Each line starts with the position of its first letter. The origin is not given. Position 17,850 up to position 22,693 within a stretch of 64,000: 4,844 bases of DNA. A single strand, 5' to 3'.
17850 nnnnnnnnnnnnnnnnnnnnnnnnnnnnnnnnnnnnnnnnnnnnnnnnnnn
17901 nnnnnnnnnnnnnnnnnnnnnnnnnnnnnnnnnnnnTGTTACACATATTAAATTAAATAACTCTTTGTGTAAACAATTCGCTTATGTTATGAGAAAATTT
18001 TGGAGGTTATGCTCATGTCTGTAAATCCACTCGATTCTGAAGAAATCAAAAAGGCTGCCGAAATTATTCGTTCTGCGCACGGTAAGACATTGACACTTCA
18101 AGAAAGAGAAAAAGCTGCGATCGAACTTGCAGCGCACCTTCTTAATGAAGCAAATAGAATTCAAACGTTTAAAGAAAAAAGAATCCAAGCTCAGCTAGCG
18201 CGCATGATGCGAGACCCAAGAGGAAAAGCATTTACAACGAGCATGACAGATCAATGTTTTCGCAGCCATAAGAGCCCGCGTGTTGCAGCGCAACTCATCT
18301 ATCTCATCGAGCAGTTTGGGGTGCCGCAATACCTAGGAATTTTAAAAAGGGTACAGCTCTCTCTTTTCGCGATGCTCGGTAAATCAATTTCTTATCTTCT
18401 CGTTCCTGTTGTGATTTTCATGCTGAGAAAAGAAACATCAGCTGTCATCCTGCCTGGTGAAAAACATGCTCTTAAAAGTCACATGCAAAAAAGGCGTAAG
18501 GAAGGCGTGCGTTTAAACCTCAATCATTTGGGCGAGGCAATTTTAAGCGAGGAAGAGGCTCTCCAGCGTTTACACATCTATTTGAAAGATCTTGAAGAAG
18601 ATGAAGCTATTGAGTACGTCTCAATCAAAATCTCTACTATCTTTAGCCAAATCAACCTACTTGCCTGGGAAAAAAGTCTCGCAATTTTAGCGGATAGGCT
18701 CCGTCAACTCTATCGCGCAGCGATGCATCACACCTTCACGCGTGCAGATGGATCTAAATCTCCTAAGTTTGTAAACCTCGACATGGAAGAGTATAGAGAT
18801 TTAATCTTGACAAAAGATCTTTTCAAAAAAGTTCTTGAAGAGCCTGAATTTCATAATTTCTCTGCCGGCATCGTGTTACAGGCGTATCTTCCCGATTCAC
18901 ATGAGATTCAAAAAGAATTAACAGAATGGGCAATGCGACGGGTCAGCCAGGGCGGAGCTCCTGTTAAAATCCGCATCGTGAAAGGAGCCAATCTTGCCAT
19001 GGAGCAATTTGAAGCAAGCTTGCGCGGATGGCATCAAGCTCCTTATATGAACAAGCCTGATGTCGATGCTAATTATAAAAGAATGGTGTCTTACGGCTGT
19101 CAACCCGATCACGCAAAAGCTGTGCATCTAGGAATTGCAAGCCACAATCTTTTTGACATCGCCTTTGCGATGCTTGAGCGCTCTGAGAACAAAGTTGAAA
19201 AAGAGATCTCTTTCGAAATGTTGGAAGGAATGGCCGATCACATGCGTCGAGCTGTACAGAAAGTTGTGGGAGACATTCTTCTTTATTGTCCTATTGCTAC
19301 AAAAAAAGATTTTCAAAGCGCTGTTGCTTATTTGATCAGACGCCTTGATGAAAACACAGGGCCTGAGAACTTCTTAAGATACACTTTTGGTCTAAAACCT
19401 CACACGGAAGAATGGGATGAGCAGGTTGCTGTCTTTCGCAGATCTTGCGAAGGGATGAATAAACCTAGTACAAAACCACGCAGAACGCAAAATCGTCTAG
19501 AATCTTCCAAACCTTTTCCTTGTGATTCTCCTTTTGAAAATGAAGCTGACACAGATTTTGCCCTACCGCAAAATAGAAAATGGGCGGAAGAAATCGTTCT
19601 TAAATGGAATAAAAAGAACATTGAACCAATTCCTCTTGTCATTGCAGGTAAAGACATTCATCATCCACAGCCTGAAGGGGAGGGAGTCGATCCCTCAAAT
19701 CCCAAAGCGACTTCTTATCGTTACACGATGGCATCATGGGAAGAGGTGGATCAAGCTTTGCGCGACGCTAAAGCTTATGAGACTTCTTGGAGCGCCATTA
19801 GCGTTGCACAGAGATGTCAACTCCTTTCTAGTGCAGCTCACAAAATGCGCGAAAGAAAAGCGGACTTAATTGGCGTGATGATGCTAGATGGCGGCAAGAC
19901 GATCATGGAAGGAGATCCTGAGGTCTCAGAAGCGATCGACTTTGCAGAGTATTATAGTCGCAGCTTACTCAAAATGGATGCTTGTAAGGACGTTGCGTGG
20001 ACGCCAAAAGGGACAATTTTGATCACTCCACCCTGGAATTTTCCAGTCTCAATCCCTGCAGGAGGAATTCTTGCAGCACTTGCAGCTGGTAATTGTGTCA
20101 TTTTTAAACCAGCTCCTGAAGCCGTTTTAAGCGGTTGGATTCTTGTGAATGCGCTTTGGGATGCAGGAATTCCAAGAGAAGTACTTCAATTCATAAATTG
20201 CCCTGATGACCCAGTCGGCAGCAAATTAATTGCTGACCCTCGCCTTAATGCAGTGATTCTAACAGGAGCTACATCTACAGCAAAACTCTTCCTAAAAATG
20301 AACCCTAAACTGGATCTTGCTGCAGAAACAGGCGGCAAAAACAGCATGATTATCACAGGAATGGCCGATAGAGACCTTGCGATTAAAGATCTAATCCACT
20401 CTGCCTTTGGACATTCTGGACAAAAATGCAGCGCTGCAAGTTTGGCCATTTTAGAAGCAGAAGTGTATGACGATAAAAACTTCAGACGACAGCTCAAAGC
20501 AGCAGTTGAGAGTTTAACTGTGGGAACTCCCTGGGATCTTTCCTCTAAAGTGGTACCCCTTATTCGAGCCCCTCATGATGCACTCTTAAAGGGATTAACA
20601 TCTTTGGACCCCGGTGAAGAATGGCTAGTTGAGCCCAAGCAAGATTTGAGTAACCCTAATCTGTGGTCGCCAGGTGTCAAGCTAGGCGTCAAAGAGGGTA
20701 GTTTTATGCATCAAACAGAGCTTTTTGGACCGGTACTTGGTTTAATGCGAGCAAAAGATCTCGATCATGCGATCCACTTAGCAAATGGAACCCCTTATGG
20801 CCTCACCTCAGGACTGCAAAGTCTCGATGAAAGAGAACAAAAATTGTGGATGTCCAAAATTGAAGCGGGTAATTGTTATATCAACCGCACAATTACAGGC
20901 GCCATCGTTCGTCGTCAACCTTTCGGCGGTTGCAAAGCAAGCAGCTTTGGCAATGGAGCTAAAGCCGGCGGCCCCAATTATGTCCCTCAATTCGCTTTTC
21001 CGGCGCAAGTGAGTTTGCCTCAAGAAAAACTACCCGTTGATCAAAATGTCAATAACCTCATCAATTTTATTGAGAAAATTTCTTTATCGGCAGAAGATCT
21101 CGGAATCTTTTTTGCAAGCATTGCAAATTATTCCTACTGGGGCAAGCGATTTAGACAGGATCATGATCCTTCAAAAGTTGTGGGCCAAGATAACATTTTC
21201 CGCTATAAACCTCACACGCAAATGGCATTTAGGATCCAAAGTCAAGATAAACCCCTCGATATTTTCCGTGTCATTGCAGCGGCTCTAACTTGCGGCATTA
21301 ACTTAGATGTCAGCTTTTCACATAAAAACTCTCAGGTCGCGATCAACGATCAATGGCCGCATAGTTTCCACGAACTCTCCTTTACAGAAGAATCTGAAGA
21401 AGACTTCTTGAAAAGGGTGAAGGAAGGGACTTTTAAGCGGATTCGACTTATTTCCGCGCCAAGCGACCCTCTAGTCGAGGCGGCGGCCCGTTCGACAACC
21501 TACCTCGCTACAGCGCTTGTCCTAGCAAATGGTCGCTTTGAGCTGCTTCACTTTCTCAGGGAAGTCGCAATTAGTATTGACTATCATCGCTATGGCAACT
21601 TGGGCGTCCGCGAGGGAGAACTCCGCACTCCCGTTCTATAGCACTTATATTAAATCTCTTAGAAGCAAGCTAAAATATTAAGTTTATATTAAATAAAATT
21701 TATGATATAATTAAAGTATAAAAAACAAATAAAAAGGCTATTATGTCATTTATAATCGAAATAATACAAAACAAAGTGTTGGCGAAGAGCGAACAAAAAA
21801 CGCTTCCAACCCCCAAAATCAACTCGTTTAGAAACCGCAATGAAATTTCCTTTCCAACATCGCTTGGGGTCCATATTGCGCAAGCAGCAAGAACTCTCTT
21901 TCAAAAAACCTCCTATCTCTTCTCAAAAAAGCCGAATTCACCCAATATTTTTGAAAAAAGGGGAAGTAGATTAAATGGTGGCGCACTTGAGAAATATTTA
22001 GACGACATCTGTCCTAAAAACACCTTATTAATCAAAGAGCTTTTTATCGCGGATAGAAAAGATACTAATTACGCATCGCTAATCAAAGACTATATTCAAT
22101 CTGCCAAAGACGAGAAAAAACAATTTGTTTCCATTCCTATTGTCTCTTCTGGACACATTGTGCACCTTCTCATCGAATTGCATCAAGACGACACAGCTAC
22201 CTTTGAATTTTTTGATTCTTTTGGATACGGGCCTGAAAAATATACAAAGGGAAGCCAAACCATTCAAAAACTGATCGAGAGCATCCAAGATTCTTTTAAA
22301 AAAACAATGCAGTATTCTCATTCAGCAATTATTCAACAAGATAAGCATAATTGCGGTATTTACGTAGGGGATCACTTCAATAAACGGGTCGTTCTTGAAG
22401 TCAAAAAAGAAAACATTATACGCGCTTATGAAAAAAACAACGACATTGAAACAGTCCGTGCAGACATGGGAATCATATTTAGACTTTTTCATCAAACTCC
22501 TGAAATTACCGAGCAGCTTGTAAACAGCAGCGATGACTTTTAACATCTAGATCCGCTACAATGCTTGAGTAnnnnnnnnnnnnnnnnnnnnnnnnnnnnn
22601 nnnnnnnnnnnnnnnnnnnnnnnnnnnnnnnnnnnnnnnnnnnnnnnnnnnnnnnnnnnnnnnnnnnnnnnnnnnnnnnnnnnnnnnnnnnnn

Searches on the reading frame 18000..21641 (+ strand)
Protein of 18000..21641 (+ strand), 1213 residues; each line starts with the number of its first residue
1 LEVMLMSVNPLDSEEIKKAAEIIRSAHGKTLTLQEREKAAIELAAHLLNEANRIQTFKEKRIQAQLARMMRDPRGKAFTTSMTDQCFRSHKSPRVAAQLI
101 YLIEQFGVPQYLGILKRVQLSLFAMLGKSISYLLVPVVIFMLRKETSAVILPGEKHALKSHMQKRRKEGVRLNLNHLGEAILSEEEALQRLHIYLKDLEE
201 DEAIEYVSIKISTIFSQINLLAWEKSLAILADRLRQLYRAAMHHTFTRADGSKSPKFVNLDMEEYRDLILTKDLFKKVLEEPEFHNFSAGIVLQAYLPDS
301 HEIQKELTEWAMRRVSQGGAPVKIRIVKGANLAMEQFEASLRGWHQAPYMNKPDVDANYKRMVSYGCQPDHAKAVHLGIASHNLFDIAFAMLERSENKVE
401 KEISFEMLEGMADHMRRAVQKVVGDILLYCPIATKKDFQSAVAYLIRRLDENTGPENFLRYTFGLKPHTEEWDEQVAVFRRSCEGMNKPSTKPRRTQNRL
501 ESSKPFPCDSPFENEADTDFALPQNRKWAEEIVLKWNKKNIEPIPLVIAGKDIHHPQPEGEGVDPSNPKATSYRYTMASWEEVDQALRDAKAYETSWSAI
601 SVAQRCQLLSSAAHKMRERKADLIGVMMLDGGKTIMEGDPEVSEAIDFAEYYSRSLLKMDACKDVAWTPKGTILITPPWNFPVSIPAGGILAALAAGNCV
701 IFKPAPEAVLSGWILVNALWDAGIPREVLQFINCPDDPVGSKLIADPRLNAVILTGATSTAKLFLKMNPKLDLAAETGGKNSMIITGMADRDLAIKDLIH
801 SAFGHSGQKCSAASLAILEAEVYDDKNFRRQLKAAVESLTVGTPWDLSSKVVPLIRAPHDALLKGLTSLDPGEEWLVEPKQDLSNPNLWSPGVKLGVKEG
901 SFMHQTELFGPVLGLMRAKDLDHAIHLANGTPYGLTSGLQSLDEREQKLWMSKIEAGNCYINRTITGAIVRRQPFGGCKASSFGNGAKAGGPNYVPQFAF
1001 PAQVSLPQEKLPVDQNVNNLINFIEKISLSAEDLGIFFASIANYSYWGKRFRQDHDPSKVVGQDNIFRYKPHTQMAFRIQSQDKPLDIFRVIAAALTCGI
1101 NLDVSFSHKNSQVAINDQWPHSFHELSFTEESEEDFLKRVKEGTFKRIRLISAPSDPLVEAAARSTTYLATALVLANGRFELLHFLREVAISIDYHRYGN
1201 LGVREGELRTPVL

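Call 29: search_protein_families(library=pfam, proteins=[window:18000-21641:+], max_evalue=0.0001)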
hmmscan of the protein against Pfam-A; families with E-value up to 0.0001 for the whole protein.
window:18000-21641:+ (1213 aa): 2 families
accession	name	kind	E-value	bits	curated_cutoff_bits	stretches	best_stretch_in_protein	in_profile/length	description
PF00171.27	Aldedh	-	8.5e-99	331.6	23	1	563-992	12-449/461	Aldehyde dehydrogenase family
PF01619.24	Pro_dh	-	2.9e-57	194.8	27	1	160-460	3-277/278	Proline dehydrogenase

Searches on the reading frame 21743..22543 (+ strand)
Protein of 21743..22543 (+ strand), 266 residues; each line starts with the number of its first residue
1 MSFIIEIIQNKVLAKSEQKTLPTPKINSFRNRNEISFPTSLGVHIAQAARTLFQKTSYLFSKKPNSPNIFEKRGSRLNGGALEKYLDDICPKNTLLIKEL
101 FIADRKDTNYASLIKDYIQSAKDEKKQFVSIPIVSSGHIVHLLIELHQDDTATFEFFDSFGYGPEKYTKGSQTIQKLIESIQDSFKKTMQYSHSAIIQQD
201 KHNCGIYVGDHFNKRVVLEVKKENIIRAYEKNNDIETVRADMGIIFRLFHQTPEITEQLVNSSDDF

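Call 5: search_protein_families(library=pfam, proteins=[window:21743-22543:+], max_evalue=0.001)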
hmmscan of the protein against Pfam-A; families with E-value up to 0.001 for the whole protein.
window:21743-22543:+ (266 aa): 1 family
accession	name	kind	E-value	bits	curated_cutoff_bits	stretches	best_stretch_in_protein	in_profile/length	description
PF18242.7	LupA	-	2.8e-05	24.2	25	1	88-215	11-138/178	Legionella ubiquitin-specific protease A domain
